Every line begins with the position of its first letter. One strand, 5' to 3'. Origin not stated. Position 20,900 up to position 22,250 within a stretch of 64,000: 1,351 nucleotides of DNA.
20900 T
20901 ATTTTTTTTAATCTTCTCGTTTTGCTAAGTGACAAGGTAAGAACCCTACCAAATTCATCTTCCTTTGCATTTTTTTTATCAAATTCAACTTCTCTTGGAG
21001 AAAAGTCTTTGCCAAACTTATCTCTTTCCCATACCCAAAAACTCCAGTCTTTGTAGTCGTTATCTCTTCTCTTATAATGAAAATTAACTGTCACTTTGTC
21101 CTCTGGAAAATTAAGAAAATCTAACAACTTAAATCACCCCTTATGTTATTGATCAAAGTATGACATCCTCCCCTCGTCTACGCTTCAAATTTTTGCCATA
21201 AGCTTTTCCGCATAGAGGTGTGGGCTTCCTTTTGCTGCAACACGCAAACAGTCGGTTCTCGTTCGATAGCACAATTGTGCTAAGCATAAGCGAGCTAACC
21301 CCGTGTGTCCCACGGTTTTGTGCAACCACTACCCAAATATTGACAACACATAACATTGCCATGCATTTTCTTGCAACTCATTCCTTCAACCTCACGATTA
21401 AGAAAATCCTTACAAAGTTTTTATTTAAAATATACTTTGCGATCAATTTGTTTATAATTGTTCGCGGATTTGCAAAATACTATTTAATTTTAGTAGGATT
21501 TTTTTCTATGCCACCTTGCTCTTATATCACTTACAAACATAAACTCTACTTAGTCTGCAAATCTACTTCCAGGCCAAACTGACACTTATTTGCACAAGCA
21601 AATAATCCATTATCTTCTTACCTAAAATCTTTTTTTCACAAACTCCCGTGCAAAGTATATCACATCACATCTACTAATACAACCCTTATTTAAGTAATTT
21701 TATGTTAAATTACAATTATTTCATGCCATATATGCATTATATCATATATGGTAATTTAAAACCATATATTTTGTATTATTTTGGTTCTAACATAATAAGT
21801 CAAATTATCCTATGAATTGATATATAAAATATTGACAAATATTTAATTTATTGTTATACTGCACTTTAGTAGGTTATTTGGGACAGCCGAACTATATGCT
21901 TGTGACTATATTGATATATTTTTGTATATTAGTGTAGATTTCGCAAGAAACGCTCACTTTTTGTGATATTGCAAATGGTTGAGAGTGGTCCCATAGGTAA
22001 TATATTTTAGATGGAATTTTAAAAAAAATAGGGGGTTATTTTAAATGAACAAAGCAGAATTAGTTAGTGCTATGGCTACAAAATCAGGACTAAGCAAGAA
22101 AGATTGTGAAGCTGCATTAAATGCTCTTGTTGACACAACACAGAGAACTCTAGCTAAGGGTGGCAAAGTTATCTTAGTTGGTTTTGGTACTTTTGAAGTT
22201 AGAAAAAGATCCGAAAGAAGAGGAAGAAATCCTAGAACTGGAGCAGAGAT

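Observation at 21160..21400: GC-rich, helix-dense island upstream of the pullulanase gene: unclassified structured RNA candidate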

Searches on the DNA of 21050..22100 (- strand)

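Call 5: search_rna_families(source=window, start=21050, end=22100, threshold=evalue, max_evalue=10, show_alignments=4)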
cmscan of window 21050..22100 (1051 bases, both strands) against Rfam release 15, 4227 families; matches with E-value up to 10: 2.
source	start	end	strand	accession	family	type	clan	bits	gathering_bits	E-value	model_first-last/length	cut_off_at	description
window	21744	21769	+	RF04266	mir-9412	Gene; miRNA;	-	19.9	70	0.74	21-46/64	no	mir-9412 microRNA precursor family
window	21980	22061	+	RF02111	IS009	Gene;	-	13.3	117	1.7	1-199/199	no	IS009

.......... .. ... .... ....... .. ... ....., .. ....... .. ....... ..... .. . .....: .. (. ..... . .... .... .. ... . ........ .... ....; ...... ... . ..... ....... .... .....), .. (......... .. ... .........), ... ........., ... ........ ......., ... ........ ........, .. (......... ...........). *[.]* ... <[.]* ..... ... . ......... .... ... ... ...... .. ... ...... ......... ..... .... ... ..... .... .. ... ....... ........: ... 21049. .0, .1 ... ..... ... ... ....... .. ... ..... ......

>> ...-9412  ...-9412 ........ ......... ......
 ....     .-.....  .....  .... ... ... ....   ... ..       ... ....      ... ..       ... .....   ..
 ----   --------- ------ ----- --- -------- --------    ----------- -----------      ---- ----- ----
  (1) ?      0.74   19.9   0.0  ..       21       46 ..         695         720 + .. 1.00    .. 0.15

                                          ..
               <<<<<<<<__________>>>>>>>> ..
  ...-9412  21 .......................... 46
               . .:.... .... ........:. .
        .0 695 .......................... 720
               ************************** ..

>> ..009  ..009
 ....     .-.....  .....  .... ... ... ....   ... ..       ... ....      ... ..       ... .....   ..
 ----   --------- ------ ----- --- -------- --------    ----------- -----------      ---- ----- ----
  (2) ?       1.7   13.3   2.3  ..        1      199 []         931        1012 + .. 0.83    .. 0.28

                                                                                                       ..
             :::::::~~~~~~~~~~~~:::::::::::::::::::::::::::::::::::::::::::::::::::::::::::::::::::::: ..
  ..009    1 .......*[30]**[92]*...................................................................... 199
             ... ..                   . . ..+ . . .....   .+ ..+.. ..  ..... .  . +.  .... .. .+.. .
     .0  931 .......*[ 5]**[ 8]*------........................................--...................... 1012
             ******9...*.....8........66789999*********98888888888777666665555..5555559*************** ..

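Call 23: search_dna_similar(query=window:21130-21700:-, collection=plasmids, mode=distant, max_evalue=0.01)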
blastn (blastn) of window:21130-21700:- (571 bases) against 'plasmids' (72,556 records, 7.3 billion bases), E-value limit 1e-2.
Records with a match: 1; places in all: 3; records where one place covers at least 80% of the query: 0.
Best place of each record, by identity: 90-95% 1.
By first word of the organism name: Ruminococcus 1.
By predicted mobility (MOB-suite, as given by PLSDB): mobilizable 1.
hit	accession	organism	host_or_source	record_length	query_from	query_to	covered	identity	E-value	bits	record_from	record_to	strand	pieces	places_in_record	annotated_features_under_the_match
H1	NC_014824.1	Ruminococcus albus 7 = DSM 20455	-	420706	382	449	12%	92.6%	2e-18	101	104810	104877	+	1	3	hypothetical protein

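Call 24: search_dna_similar(query=window:21130-21700:-, collection=phages, mode=distant, max_evalue=0.01)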
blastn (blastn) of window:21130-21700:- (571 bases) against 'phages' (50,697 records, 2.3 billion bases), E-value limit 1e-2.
Records with a match: 2; places in all: 2; records where one place covers at least 80% of the query: 0.
Best place of each record, by identity: 90-95% 2.
By first word of the organism name: Bacteriophage 2.
By host as written in the record: - 2.
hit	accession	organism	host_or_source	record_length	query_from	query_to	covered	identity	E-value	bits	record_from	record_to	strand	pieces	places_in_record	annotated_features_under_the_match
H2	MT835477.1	Bacteriophage sp.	human fecal samples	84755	380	447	12%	92.6%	7e-19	101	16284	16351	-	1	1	record has no annotation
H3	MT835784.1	Bacteriophage sp.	human fecal samples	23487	382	447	12%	93.9%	2e-19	102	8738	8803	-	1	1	record has no annotation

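Call 25: get_annotated_region(hit=H1, flank=4000)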
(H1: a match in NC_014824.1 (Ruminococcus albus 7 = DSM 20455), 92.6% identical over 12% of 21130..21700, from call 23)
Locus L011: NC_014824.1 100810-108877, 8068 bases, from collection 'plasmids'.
description: Ruminococcus albus 7 = DSM 20455 plasmid pRUMAL01, complete sequence
organism: Ruminococcus albus 7 = DSM 20455 (NCBI taxid 697329)
taxonomy: Bacteria; Bacillota; Clostridia; Eubacteriales; Oscillospiraceae; Ruminococcus; Ruminococcus albus; Ruminococcus albus 7 = DSM 20455
host: -; source: -; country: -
typing (MOB-suite, as given by PLSDB): mobilizable; relaxase MOBP
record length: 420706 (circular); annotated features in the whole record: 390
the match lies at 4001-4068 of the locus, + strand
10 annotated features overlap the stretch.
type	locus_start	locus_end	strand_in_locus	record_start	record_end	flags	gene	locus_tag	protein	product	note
CDS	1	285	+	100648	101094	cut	-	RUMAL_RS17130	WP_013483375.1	hypothetical protein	-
CDS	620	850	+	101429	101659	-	-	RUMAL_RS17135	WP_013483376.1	helix-turn-helix transcriptional regulator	-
CDS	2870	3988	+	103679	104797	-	tnpB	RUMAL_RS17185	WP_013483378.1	IS200/IS605 family element RNA-guided endonuclease TnpB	-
CDS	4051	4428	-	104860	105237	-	-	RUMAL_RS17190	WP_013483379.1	hypothetical protein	-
CDS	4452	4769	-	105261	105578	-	-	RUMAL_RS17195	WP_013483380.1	protein-tyrosine-phosphatase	-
CDS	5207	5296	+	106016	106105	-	-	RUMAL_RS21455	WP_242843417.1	transposase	GO:0006313 - DNA transposition [Evidence IEA]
CDS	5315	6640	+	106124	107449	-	-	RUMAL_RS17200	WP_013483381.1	IS200/IS605 family element transposase accessory protein TnpB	-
CDS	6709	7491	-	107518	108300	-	-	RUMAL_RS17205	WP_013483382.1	GIY-YIG nuclease family protein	-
CDS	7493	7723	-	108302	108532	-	-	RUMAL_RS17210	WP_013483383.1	DUF1653 domain-containing protein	-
CDS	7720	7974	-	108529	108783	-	-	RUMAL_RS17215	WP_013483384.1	hypothetical protein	-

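Call 26: get_annotated_region(hit=H3, flank=4000)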
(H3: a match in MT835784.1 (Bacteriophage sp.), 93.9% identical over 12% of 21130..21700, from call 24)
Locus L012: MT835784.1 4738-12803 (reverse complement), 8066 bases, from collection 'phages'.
description: UNVERIFIED: Bacteriophage sp. clone scaffold_682 genomic sequence.
organism: Bacteriophage sp. (NCBI taxid 38018)
taxonomy: Viruses
host: -; source: human fecal samples; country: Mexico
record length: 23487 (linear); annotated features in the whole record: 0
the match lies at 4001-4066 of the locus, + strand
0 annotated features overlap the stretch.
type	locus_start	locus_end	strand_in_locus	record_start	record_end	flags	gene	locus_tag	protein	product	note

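Call 27: get_annotated_region(hit=H2, flank=4000)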
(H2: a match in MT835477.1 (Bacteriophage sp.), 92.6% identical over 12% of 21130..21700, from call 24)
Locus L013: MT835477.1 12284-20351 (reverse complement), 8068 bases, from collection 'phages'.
description: UNVERIFIED: Bacteriophage sp. clone scaffold_10 genomic sequence.
organism: Bacteriophage sp. (NCBI taxid 38018)
taxonomy: Viruses
host: -; source: human fecal samples; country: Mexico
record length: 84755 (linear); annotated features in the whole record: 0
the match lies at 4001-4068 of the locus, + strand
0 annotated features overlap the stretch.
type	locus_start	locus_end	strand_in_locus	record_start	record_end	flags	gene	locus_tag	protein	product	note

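Call 46: search_rna_families(source=L011, start=3600, end=4200, threshold=evalue, max_evalue=10, show_alignments=2)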
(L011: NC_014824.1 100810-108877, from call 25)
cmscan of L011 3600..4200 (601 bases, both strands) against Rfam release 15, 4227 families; matches with E-value up to 10: 4.
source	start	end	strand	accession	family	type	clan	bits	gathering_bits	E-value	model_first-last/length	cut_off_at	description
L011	4086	4121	+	RF01322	CRISPR-DR9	Gene; CRISPR;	-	24.9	45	0.0032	1-37/37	no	CRISPR RNA direct repeat element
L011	3928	3994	+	RF01666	rox2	Cis-reg;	-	16.4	55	8.4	1-71/71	no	Drosophila rox2 ncRNA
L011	4060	4134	+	RF00062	HgcC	Gene;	-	14.5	50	0.75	1-130/130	no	HgcC family RNA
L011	4044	4113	+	RF00624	P9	Gene;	-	14.2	43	2.4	1-74/74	no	Pseudomonas sRNA P9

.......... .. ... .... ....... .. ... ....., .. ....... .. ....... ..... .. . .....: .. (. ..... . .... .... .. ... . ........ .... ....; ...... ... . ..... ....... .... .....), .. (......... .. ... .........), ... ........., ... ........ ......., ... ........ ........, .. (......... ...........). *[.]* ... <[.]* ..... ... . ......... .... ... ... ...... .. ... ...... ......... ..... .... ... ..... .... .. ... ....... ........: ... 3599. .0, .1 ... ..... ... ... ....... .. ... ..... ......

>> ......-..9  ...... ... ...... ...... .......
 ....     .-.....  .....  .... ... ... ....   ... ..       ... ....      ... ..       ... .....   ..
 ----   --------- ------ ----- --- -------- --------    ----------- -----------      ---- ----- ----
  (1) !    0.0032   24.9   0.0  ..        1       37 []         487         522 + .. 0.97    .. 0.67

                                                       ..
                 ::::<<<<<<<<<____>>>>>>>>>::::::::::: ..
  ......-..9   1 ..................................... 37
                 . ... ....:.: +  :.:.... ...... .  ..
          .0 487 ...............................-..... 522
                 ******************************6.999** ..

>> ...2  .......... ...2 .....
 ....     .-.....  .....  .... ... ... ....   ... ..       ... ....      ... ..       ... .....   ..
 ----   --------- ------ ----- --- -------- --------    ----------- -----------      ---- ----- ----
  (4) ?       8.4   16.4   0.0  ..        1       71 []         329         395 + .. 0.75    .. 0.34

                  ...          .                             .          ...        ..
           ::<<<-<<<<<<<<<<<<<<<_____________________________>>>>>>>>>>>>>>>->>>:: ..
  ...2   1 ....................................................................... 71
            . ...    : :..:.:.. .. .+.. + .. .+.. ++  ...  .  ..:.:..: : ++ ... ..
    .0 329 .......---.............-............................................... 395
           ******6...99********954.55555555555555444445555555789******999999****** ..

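Call 48: build_rna_model(alignment_id=A1)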
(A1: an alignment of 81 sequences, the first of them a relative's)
Model R1 built from alignment A1 (81 sequences, 141 columns); structure: RNAalifold consensus.
model positions 122; base pairs 17; branch points 1; effective number of sequences 1.84; information 0.59 bits per position. Calibrated on 0.2 Mb of random sequence (short: E-values are rough).
structure used (alignment columns):
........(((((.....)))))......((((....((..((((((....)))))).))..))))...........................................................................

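Call 49: search_with_rna_model(model_id=R1, sources=[window, L001, L002, L006, L007, L008, L009, L010], max_evalue=1, show_alignments=2)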
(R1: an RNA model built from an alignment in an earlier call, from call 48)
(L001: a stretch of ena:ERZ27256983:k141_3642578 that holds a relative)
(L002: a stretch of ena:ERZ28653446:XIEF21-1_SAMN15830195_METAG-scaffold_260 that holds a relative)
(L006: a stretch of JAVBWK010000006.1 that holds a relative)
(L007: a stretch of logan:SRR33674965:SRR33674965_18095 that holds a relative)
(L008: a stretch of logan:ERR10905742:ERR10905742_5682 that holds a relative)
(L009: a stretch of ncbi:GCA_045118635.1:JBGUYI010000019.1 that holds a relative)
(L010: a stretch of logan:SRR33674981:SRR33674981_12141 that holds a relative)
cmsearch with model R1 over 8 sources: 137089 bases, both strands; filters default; matches with E-value up to 1: 3.
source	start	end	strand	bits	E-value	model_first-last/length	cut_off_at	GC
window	21193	21323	-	88.8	4.9e-25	1-122/122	no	0.5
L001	5133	5263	-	88.8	4.9e-25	1-122/122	no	0.5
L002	5149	5279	-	88.8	4.9e-25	1-122/122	no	0.5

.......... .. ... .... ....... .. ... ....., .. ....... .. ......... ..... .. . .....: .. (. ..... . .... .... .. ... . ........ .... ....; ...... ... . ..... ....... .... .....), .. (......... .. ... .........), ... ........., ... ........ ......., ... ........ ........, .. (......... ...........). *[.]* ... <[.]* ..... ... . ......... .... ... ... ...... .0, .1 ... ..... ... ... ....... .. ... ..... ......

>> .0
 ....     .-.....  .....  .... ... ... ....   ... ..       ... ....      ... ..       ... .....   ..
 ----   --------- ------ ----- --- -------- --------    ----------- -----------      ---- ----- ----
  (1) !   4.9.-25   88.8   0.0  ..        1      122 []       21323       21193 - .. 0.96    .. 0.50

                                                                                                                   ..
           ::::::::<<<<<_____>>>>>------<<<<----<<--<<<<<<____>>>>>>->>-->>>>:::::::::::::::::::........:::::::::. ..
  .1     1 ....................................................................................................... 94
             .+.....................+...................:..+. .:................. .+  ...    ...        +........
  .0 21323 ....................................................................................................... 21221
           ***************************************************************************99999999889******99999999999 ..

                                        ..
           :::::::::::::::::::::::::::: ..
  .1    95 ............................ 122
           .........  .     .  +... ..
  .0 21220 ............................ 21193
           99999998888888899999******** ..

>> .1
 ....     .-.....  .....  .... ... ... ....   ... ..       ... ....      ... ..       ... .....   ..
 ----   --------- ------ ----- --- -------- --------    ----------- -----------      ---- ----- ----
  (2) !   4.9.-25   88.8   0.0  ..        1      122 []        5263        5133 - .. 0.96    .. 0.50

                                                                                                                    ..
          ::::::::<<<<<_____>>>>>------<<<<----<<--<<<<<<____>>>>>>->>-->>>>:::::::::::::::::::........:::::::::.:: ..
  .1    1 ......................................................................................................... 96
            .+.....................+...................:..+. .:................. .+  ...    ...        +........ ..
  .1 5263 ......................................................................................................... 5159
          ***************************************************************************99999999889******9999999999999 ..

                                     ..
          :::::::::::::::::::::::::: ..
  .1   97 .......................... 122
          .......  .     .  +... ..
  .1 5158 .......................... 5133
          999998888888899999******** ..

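Call 68: search_rna_families(sources=[L131, L106, L049, L033, L061, L022], threshold=gathering)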
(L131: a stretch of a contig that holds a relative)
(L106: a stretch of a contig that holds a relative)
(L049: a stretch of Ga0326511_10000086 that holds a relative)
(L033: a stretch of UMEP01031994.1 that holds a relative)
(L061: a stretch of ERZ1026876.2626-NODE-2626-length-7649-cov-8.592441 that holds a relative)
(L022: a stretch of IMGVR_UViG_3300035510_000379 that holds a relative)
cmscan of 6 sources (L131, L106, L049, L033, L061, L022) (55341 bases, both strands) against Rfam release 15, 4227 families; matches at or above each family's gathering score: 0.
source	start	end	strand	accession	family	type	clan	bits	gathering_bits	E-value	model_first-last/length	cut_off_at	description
